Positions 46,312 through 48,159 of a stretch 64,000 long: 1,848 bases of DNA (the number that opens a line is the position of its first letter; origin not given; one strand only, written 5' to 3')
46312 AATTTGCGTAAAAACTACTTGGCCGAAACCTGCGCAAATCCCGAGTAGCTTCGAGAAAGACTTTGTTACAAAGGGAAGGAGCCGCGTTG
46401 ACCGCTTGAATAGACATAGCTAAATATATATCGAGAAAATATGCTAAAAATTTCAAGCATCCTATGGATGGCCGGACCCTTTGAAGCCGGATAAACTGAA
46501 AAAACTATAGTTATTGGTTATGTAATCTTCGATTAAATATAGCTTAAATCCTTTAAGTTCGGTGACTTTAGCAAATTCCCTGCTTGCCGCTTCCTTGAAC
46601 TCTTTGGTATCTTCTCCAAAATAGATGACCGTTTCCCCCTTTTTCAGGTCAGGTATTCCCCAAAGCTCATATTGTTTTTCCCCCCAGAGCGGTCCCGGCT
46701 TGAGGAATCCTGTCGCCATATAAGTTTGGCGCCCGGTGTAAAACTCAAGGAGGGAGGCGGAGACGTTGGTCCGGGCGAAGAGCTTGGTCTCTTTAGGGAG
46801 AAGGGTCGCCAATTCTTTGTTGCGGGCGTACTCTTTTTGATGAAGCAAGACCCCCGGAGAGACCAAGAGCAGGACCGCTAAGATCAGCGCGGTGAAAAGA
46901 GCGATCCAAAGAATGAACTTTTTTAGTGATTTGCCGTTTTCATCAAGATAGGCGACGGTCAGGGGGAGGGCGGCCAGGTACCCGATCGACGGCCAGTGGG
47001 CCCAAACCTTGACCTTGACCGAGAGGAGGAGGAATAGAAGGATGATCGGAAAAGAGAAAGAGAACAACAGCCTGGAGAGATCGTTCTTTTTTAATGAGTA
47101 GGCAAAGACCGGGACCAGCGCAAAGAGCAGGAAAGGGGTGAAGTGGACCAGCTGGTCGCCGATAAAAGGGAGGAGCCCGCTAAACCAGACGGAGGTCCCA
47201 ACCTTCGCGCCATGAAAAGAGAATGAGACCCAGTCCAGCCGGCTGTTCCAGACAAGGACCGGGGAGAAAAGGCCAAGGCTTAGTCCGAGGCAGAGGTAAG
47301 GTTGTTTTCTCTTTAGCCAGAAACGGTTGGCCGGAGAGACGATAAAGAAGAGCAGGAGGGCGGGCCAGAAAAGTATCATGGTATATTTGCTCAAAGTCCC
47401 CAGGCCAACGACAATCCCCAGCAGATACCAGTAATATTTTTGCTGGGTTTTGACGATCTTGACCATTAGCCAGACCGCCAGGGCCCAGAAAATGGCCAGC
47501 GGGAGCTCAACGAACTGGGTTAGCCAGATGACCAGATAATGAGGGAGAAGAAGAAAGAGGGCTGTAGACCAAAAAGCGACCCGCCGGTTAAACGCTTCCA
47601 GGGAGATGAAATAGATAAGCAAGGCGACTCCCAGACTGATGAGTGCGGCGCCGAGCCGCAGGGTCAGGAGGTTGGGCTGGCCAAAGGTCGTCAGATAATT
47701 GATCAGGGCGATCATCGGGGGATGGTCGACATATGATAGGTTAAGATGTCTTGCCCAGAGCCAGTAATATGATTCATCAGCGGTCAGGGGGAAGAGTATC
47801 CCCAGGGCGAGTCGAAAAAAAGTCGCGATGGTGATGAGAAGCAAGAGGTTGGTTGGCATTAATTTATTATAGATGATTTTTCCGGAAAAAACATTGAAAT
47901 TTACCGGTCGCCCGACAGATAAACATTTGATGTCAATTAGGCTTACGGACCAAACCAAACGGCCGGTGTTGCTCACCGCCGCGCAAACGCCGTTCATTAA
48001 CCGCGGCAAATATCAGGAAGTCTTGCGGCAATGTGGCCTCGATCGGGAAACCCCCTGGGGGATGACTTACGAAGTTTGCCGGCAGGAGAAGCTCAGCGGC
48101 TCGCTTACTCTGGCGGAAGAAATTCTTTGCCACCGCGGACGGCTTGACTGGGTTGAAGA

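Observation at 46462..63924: Envelope glycosylation super-cluster: four tandem ArnT/PMT-like GT-C paralogs with an ArnC-like donor synthase, three GT9 heptosyltransferase-like genes, an LpxB-like gene, an LpxL-like gene and a partial MsbA-like gene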

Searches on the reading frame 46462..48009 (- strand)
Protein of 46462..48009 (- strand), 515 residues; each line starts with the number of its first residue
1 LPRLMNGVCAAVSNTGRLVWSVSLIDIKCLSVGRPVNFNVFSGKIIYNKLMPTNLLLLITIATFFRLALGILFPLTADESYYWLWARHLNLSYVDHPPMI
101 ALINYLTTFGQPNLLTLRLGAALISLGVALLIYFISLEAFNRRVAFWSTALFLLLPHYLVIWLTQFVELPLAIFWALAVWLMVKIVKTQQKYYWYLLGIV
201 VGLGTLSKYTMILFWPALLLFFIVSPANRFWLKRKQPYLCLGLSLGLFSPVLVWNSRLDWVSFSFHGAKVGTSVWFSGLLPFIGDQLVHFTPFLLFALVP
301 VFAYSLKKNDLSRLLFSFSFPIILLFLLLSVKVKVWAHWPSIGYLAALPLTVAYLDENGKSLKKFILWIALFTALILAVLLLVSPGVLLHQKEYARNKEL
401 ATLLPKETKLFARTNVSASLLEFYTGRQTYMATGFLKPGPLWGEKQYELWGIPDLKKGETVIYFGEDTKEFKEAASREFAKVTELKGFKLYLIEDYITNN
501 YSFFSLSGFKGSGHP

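Call 3: search_protein_families(library=pfam, proteins=[window:46462-48009:-], max_evalue=0.01)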
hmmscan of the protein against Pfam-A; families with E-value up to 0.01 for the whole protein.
window:46462-48009:- (515 aa): 2 families
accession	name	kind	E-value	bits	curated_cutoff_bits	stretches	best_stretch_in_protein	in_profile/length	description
PF13231.12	PMT_2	-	4.6e-28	98.9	26.1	1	95-254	1-160/160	Dolichyl-phosphate-mannose-protein mannosyltransferase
PF02366.24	PMT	-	6e-08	33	22.7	1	107-231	75-205/245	Dolichyl-phosphate-mannose-protein mannosyltransferase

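Call 5: search_protein_families(library=ncbifam, proteins=[window:46462-48009:-], max_evalue=0.01)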
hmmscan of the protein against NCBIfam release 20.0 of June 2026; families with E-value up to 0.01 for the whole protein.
window:46462-48009:- (515 aa): 0 families

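Call 35: search_solved_structures(query=window:46462-47859:-, max_evalue=0.01, show_alignments=1)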
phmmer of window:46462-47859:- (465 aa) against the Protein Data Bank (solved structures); distinct sequences matched with E-value up to 0.01: 0.

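Call 49: find_homologous_proteins(query=window:46462-47859:-, max_evalue=1e-10)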
Query window:46462-47859:- (465 aa): 294 proteins with E <= 1e-10 among 8000 candidates; the best 120 are listed.
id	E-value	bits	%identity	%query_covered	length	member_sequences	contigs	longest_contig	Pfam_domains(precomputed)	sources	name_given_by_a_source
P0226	0.0e+0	1027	100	100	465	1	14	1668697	PF02366.25,PF13231.13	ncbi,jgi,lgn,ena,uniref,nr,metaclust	ncbi:hypothetical protein A3K48_07810 [candidate division WOR-1 bacterium RIFOXYA12_FULL_52_29]|unir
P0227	3.5e-257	872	82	100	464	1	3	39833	PF02366.25,PF13231.13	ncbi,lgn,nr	ncbi:MAG: glycosyltransferase family 39 protein [Candidatus Margulisbacteria bacterium]|nr:glycosylt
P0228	1.8e-256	870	82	100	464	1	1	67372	PF02366.25,PF13231.13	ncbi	ncbi:MAG: glycosyltransferase family 39 protein [Candidatus Margulisiibacteriota bacterium]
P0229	1.6e-249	847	80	100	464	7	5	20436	PF13231.13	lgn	-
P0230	2.8e-205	701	66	100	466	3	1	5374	PF13231.13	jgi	jgi:4-amino-4-deoxy-L-arabinose transferase-like glycosyltransferase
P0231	3.7e-199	681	64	100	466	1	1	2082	PF02366.25,PF13231.13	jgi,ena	-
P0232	2.1e-197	675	64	99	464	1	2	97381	PF13231.13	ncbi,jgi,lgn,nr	ncbi:MAG: glycosyltransferase family 39 protein [Candidatus Margulisbacteria bacterium]|jgi:4-amino-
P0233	2.8e-197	675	63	100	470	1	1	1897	PF02366.25,PF13231.13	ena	-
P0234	5.5e-197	674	64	100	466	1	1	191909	PF13231.13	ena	-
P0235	8.6e-197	673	64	100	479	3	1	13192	PF13231.13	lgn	-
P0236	1.7e-196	672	64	99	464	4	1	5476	PF13231.13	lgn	-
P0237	2.2e-194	665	62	99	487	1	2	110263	PF13231.13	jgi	jgi:4-amino-4-deoxy-L-arabinose transferase-like glycosyltransferase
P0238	2.7e-193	661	62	100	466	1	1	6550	PF13231.13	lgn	-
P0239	1.2e-192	659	61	100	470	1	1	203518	PF02366.25,PF13231.13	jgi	jgi:4-amino-4-deoxy-L-arabinose transferase-like glycosyltransferase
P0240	2.2e-192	658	61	100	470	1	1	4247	PF02366.25,PF13231.13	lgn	-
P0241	6.5e-192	657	61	100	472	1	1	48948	PF02366.25,PF13231.13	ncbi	-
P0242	7.0e-192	657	61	100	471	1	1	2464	PF02366.25,PF13231.13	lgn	-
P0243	7.1e-192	657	62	100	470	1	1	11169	PF13231.13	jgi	jgi:4-amino-4-deoxy-L-arabinose transferase-like glycosyltransferase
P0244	1.1e-190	653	61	99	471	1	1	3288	PF02366.25,PF13231.13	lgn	-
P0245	1.2e-190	653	62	99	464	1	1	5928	PF13231.13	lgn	-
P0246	2.0e-190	652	62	99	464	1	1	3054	PF02366.25,PF13231.13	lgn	-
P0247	3.3e-189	648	61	99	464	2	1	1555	PF02366.25,PF13231.13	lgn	-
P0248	6.0e-189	647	62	99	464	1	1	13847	PF02366.25,PF13231.13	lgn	-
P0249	8.7e-189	647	60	100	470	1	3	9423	PF02366.25,PF13231.13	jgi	jgi:4-amino-4-deoxy-L-arabinose transferase-like glycosyltransferase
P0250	5.8e-188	644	60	100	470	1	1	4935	PF02366.25,PF13231.13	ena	-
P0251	1.6e-187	642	61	100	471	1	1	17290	PF02366.25,PF13231.13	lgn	-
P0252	3.6e-187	641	61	100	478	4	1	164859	PF02366.25,PF13231.13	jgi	-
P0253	4.9e-187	641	61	100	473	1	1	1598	PF13231.13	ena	-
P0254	5.0e-187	641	61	99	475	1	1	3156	PF02366.25,PF13231.13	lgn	-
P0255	8.1e-187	640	62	99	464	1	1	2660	PF13231.13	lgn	-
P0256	1.1e-186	640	62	99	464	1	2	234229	PF13231.13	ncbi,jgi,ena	ncbi:MAG: glycosyltransferase family 39 protein [Candidatus Margulisiibacteriota bacterium]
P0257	1.1e-186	640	61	100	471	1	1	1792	PF02366.25,PF13231.13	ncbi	-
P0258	1.2e-186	640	60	100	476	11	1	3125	PF13231.13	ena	-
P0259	2.8e-186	638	63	99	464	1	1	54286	PF02366.25,PF13231.13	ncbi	-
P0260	8.3e-186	637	59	100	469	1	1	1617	PF02366.25,PF13231.13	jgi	jgi:4-amino-4-deoxy-L-arabinose transferase-like glycosyltransferase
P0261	3.8e-185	635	64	96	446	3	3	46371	PF13231.13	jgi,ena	-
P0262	5.4e-185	634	60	100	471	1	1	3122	PF13231.13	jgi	jgi:4-amino-4-deoxy-L-arabinose transferase-like glycosyltransferase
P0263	1.0e-184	633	59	100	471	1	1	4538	PF02366.25,PF13231.13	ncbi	-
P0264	1.2e-184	633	61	99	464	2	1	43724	PF02366.25,PF13231.13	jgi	-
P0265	2.2e-184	632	60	99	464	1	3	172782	PF13231.13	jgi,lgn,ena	-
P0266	8.2e-184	630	59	100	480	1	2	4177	PF02366.25,PF13231.13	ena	-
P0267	1.4e-183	629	60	99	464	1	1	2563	PF02366.25,PF13231.13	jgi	jgi:4-amino-4-deoxy-L-arabinose transferase-like glycosyltransferase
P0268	2.9e-183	628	60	99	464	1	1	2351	PF13231.13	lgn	-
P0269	4.2e-183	628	60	99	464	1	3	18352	PF02366.25,PF13231.13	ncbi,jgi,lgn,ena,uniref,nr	ncbi:hypothetical protein AMJ44_04755 [candidate division WOR-1 bacterium DG_54_3]|uniref:Glycosyltr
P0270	4.3e-183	628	61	100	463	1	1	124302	PF13231.13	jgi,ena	-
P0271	2.2e-182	625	59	100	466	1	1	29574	PF13231.13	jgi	jgi:4-amino-4-deoxy-L-arabinose transferase-like glycosyltransferase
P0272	2.2e-182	625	59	100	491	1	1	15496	PF02366.25,PF13231.13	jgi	jgi:4-amino-4-deoxy-L-arabinose transferase-like glycosyltransferase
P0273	3.9e-182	625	61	96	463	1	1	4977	PF02366.25,PF13231.13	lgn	-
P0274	5.0e-182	624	60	99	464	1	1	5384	PF02366.25,PF13231.13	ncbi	-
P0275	3.0e-181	622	61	99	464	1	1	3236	PF13231.13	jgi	-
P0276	4.7e-181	621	59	99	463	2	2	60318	PF13231.13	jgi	jgi:4-amino-4-deoxy-L-arabinose transferase-like glycosyltransferase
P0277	4.1e-180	618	59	100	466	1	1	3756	PF13231.13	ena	-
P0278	6.1e-180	617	60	100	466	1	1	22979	PF13231.13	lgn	-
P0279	6.7e-180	617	59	100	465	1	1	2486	PF02366.25,PF13231.13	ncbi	-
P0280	9.1e-180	617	60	96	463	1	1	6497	PF02366.25,PF13231.13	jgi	jgi:4-amino-4-deoxy-L-arabinose transferase-like glycosyltransferase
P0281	3.6e-179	615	59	100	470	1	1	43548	PF13231.13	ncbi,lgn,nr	ncbi:MAG: glycosyltransferase family 39 protein [Candidatus Saganbacteria bacterium]|nr:glycosyltran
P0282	6.8e-179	614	60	99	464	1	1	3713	PF13231.13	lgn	-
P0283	1.8e-178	613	59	100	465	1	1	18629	PF13231.13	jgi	jgi:dolichol-phosphate mannosyltransferase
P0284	3.0e-178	612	60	99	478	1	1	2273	PF13231.13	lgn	-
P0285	4.2e-178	611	58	100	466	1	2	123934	PF02366.25,PF13231.13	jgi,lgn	jgi:4-amino-4-deoxy-L-arabinose transferase-like glycosyltransferase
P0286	2.1e-177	609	59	98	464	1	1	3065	PF02366.25,PF13231.13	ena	-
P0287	4.0e-177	608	59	99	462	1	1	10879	PF13231.13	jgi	jgi:4-amino-4-deoxy-L-arabinose transferase-like glycosyltransferase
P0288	2.3e-176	606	58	99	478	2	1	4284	PF13231.13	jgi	jgi:4-amino-4-deoxy-L-arabinose transferase-like glycosyltransferase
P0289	1.1e-174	600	56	100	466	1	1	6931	PF02366.25,PF13231.13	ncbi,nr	ncbi:MAG: glycosyltransferase family 39 protein, partial [Candidatus Margulisbacteria bacterium]|nr:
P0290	1.4e-174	600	57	99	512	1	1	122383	PF02366.25,PF13231.13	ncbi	ncbi:MAG: glycosyltransferase family 39 protein [bacterium]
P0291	1.6e-174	600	58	100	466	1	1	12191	PF02366.25,PF13231.13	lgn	-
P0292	8.7e-174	597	59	100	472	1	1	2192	PF02366.25,PF13231.13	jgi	jgi:4-amino-4-deoxy-L-arabinose transferase-like glycosyltransferase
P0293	2.2e-172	593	57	100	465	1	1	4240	PF13231.13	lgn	-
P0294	2.5e-172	592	59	96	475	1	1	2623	PF13231.13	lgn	-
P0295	2.9e-172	592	58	96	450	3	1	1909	PF02366.25,PF13231.13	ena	-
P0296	4.5e-171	588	57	100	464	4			PF13231.13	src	-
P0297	7.7e-169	581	56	99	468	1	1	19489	PF13231.13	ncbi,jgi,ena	ncbi:MAG: glycosyltransferase family 39 protein [Candidatus Margulisiibacteriota bacterium]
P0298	1.3e-168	580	56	99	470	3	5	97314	PF02366.25,PF13231.13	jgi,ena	-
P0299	1.8e-168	580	56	99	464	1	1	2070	PF13231.13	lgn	-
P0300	9.9e-167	574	58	99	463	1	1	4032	PF13231.13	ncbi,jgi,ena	ncbi:MAG: glycosyltransferase family 39 protein [Candidatus Margulisiibacteriota bacterium]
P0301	5.0e-166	572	55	100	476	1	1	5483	PF13231.13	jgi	jgi:4-amino-4-deoxy-L-arabinose transferase-like glycosyltransferase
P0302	5.5e-163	562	55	97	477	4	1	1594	PF13231.13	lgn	-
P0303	2.3e-162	559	55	100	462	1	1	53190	PF13231.13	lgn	-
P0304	1.6e-161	557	57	99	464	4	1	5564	PF13231.13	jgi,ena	-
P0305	2.6e-161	556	55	100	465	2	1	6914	PF13231.13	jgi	-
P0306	2.7e-161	556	54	100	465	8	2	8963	PF13231.13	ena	-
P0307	2.3e-159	550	55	98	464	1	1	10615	PF13231.13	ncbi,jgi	jgi:4-amino-4-deoxy-L-arabinose transferase-like glycosyltransferase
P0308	4.0e-159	549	55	99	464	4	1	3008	PF13231.13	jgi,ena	-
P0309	1.5e-158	547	53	100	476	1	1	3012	PF13231.13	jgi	-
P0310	7.8e-158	545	57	92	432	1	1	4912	PF02366.25,PF13231.13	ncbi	ncbi:MAG: glycosyltransferase family 39 protein, partial [Candidatus Margulisiibacteriota bacterium]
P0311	8.5e-158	544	54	100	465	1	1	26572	PF02366.25,PF13231.13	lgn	-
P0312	5.0e-156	539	59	87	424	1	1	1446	PF02366.25,PF13231.13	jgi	jgi:4-amino-4-deoxy-L-arabinose transferase-like glycosyltransferase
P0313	1.6e-152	527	51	100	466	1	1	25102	PF13231.13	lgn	-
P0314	3.3e-150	519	57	86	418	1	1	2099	PF13231.13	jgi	jgi:undecaprenyl-diphosphatase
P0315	3.2e-146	506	59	87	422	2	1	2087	PF02366.25,PF13231.13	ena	-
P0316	2.1e-142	494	59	81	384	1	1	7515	PF02366.25,PF13231.13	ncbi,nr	ncbi:MAG: glycosyltransferase family 39 protein, partial [Candidatus Margulisbacteria bacterium]|nr:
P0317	5.6e-141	489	52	94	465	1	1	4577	PF02366.25,PF13231.13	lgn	-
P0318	2.9e-139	483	50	97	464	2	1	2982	PF02366.25,PF13231.13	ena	-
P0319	5.4e-137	476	49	99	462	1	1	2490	PF13231.13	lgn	-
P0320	5.0e-134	466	64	71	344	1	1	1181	PF13231.13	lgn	-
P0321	1.2e-128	448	48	94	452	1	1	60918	PF13231.13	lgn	-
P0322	1.2e-127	445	47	95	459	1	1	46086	PF02366.25,PF13231.13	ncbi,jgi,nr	ncbi:MAG: glycosyltransferase family 39 protein [Candidatus Saganbacteria bacterium]|nr:glycosyltran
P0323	1.1e-122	429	57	74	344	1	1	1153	PF13231.13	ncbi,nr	ncbi:MAG TPA: glycosyltransferase family 39 protein, partial [bacterium]|nr:glycosyltransferase fami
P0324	1.3e-120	422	46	99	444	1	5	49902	PF02366.25,PF13231.13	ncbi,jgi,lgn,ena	-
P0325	5.0e-109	384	63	57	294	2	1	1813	PF13231.13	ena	-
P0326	1.8e-105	372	57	62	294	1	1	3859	PF02366.25,PF13231.13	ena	-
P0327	1.2e-101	359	41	95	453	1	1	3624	PF13231.13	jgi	jgi:4-amino-4-deoxy-L-arabinose transferase-like glycosyltransferase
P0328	3.2e-101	358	59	58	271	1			PF13231.13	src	-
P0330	8.2e-95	337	39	99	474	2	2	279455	PF02366.25,PF13231.13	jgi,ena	-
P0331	2.9e-94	335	41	95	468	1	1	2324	PF02366.25,PF13231.13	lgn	-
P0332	6.3e-93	330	41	98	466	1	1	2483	PF13231.13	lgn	-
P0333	6.9e-90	320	40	99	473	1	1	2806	PF13231.13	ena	-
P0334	6.1e-85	304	38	99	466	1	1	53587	PF13231.13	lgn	-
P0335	3.1e-83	299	37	98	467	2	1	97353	PF13231.13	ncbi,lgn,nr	ncbi:MAG: glycosyltransferase family 39 protein [Candidatus Margulisbacteria bacterium]|nr:glycosylt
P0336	1.4e-68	250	36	96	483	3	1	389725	PF02366.25,PF13231.13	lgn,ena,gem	-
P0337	5.4e-68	248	36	99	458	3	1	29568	PF13231.13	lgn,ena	-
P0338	1.6e-66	243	35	99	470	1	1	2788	PF13231.13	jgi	jgi:dolichol-phosphate mannosyltransferase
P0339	1.6e-65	240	35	99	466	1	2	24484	PF13231.13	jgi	jgi:dolichol-phosphate mannosyltransferase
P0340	8.9e-65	238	35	99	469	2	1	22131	PF13231.13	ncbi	ncbi:glycosyltransferase family 39 protein [Candidatus Margulisiibacteriota bacterium]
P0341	2.2e-61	226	37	92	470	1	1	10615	PF02366.25,PF13231.13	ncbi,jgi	jgi:4-amino-4-deoxy-L-arabinose transferase-like glycosyltransferase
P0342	2.1e-60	223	35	97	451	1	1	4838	PF13231.13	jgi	jgi:hypothetical protein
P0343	3.7e-60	222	35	94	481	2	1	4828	PF02366.25,PF13231.13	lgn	-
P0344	6.9e-60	222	34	96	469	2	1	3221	PF02366.25,PF13231.13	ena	-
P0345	2.3e-59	220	35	97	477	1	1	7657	PF13231.13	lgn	-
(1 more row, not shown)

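Call 52: search_solved_structures(query=A2, max_evalue=1, show_alignments=2)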
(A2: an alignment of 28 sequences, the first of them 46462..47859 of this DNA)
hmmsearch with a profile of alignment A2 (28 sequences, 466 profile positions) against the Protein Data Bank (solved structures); distinct sequences matched with E-value up to 1: 2.
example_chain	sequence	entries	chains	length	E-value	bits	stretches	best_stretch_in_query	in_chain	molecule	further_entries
4npx_A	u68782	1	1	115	0.32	13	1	396-436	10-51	Putative uncharacterized protein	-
8swd_A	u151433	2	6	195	0.35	12.9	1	396-450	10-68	2-oxoglutarate:acceptor oxidoreductase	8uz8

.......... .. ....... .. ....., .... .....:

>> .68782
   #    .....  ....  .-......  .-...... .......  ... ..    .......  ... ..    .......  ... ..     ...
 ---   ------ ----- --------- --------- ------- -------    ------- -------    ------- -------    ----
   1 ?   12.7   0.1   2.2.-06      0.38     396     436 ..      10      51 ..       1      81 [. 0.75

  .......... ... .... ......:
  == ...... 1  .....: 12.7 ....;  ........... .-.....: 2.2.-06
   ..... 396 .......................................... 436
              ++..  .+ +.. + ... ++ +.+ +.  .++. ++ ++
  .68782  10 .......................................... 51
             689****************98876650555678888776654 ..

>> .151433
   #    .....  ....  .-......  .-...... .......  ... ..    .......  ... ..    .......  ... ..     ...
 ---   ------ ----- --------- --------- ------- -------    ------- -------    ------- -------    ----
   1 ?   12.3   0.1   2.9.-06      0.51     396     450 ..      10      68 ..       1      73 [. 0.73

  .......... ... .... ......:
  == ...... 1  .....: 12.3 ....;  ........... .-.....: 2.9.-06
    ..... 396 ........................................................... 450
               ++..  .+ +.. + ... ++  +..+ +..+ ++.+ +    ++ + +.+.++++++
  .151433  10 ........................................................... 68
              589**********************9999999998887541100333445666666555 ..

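Call 53: find_encoding_contigs(protein=P0239, flank=10000, max_places=1)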
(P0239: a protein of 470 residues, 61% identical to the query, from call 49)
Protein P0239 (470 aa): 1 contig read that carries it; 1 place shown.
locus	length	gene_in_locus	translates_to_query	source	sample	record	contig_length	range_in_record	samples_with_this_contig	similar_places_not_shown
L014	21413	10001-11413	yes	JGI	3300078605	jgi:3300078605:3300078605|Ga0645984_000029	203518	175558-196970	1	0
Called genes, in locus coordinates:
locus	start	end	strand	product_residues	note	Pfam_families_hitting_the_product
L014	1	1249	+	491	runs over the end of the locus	PF09852:DUF2079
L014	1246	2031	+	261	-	PF00535:Glycos_transf_2 (weak)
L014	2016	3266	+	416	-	PF01075:Glyco_transf_9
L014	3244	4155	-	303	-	PF00535:Glycos_transf_2, PF13641:Glyco_tranf_2_3 (weak)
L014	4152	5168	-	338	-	PF01075:Glyco_transf_9 (weak)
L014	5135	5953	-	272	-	PF00535:Glycos_transf_2 (weak)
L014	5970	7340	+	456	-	PF13231:PMT_2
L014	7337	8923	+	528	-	PF13231:PMT_2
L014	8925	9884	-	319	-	-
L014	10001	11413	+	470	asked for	PF02366:PMT (weak), PF13231:PMT_2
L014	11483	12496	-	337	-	PF04055:Radical_SAM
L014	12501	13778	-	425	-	PF13393:tRNA-synt_His, PF00587:tRNA-synt_2b, PF03129:HGTP_anticodon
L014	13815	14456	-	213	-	-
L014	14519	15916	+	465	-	PF05448:AXE1, PF01738:DLH, PF02129:Peptidase_S15 (faint), PF12697:Abhydrolase_6 (weak), PF00326:Peptidase_S9 (faint)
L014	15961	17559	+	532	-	PF11104:PilM_2, PF06723:MreB_Mbl (faint), PF14450:FtsA, PF05137:PilN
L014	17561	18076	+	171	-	-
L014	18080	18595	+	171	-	-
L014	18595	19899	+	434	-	PF21305:type_II_gspD_N0, PF03958:Secretin_N, PF00263:Secretin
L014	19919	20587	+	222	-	-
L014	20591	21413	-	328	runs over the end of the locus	PF01210:NAD_Gly3P_dh_N, PF02558:ApbA, PF03807:F420_oxidored (weak), PF07479:NAD_Gly3P_dh_C, PF20618:GPD_NAD_C_bact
